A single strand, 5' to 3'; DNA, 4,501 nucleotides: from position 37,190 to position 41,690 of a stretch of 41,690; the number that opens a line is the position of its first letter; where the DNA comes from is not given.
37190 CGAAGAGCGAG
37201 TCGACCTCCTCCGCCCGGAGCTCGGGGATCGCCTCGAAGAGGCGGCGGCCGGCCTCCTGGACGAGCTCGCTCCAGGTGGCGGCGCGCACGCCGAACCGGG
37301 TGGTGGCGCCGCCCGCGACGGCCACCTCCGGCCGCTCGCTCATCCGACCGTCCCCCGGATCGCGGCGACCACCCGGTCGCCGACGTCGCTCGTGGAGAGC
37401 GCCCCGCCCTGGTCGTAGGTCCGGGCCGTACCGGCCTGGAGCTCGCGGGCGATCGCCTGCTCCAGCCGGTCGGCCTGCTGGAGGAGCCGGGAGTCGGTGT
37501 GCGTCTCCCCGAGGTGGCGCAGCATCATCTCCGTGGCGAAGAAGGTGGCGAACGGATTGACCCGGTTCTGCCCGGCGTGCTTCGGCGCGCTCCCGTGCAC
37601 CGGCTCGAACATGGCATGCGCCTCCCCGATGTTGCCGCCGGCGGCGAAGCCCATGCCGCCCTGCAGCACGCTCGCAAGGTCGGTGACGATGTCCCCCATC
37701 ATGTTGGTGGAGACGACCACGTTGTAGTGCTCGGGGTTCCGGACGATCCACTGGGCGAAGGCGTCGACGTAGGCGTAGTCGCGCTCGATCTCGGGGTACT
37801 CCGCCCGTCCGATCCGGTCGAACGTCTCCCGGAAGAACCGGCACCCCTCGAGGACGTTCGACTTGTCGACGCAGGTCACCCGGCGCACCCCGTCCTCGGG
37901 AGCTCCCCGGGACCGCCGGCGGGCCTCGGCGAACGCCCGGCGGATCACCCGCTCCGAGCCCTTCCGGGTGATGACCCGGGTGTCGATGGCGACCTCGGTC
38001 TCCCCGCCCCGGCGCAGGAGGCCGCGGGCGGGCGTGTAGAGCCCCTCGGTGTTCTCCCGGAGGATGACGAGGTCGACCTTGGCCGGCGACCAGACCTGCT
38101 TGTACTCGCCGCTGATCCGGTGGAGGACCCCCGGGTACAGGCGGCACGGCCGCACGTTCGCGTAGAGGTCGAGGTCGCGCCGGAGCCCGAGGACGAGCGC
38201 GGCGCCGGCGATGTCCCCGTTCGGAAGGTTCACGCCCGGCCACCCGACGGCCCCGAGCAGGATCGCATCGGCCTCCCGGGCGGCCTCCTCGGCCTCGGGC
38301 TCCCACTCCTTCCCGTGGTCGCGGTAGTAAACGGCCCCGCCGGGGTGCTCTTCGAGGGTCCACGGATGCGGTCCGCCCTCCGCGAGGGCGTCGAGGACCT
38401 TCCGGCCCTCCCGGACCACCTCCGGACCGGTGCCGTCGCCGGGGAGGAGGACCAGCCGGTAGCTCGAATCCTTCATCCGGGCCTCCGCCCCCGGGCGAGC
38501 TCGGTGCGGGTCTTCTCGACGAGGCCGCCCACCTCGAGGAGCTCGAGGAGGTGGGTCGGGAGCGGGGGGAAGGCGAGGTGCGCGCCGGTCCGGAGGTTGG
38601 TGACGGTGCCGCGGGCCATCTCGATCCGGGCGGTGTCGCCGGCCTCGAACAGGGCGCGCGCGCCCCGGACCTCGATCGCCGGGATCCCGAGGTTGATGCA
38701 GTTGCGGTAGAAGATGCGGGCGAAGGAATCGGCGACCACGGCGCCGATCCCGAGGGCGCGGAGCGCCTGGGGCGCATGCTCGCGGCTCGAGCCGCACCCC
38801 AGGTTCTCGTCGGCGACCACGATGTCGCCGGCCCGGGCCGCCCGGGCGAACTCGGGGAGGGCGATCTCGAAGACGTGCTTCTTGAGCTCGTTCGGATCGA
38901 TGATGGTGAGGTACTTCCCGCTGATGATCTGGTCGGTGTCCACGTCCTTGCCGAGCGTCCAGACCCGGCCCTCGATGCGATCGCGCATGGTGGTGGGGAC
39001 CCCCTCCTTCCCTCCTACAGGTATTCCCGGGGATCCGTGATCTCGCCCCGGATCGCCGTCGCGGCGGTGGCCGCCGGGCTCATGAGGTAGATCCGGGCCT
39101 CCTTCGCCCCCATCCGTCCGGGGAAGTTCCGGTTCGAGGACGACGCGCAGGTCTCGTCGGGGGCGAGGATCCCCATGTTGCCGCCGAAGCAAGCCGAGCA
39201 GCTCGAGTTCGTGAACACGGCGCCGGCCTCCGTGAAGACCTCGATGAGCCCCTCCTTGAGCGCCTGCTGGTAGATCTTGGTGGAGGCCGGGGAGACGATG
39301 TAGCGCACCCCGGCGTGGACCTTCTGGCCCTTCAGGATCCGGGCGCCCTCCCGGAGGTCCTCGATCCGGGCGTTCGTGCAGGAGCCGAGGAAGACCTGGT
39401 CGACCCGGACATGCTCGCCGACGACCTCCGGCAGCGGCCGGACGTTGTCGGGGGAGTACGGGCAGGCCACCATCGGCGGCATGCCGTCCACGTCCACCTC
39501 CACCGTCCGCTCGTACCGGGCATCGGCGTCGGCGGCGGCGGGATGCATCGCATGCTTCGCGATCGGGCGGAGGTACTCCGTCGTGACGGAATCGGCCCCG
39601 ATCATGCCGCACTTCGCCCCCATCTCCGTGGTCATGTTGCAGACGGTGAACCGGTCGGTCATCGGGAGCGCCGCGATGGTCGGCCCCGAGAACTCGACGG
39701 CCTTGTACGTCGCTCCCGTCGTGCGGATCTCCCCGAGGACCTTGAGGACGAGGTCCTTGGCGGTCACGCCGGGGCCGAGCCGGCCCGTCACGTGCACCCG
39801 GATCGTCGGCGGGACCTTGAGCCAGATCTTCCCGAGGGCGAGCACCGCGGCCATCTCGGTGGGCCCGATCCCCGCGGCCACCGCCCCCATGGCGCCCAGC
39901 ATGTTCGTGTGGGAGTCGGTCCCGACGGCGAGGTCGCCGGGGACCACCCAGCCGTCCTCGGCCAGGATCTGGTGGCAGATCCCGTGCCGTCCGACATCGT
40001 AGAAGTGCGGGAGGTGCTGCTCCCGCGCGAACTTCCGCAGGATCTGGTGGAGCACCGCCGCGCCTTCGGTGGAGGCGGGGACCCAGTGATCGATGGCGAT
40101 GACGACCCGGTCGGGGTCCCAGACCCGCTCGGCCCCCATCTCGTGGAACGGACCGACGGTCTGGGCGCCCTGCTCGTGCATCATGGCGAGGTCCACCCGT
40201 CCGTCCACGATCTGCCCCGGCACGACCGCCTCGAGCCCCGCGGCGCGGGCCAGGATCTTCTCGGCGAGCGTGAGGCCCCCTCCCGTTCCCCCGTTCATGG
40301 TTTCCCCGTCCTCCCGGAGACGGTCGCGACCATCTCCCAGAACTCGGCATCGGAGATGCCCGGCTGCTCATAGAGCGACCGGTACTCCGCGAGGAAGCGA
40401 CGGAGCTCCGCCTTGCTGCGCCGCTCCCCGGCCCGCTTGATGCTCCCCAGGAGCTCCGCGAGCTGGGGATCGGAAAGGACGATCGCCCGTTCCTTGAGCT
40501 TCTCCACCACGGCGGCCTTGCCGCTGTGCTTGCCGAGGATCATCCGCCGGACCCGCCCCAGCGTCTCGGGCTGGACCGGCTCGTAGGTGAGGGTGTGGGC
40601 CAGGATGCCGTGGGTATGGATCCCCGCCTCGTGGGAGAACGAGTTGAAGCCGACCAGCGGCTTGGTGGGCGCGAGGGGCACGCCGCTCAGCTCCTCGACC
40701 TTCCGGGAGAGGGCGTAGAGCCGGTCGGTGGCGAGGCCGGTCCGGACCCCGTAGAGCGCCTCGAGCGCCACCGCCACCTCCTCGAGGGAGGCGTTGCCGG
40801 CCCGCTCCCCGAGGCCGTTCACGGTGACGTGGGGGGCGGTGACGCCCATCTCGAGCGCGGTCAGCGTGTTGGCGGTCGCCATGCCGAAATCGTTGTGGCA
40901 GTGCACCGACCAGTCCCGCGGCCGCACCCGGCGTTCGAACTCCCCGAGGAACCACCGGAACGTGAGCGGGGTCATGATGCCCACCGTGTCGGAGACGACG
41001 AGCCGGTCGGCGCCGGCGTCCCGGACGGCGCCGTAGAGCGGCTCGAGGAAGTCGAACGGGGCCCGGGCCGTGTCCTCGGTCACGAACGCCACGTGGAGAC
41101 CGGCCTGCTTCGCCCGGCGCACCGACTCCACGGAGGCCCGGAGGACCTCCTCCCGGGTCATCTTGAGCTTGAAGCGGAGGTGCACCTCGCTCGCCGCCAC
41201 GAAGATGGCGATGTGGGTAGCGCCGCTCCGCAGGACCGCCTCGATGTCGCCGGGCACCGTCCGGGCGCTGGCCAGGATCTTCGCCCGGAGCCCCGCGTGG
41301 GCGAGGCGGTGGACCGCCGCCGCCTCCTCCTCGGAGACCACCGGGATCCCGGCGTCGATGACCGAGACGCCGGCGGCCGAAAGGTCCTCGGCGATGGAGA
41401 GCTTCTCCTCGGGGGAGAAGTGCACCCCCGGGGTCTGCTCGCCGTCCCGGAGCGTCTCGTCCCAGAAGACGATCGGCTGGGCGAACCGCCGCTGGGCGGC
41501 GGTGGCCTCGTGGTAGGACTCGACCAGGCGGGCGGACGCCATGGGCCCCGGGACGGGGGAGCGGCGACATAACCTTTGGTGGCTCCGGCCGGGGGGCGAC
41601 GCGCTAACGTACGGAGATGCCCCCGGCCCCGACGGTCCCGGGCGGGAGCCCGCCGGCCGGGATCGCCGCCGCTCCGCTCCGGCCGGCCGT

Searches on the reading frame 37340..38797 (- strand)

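Call 13: search_protein_families(library=pfam, proteins=[window:37340-38797:-], max_evalue=0.01)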
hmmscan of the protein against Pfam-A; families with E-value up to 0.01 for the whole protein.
window:37340-38797:- (485 aa): 1 family
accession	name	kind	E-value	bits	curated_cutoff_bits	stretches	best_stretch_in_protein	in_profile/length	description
PF00180.25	Iso_dh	-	1.5e-87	294.6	27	1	115-476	2-348/348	Isocitrate/isopropylmalate dehydrogenase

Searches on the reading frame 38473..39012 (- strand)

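Call 13: search_protein_families(library=pfam, proteins=[window:38473-39012:-], max_evalue=0.01)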
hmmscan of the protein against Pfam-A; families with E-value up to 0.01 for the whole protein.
window:38473-39012:- (179 aa): 1 family
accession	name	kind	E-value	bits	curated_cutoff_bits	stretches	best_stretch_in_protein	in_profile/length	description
PF00694.25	Aconitase_C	-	2.4e-20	73.6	22.8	1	64-114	77-127/131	Aconitase C-terminal domain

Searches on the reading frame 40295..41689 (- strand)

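Call 13: search_protein_families(library=pfam, proteins=[window:40295-41689:-], max_evalue=0.01)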
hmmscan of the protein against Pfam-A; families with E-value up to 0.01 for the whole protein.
window:40295-41689:- (464 aa): 2 families
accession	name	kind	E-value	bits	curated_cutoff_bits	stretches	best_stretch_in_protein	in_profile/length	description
PF00682.25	HMGL-like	-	1.2e-73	248.2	29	1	75-331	4-260/260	HMGL-like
PF22617.1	HCS_D2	-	1.8e-21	76.8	27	1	345-424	1-81/82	Homocitrate synthase post-HMGL domain-like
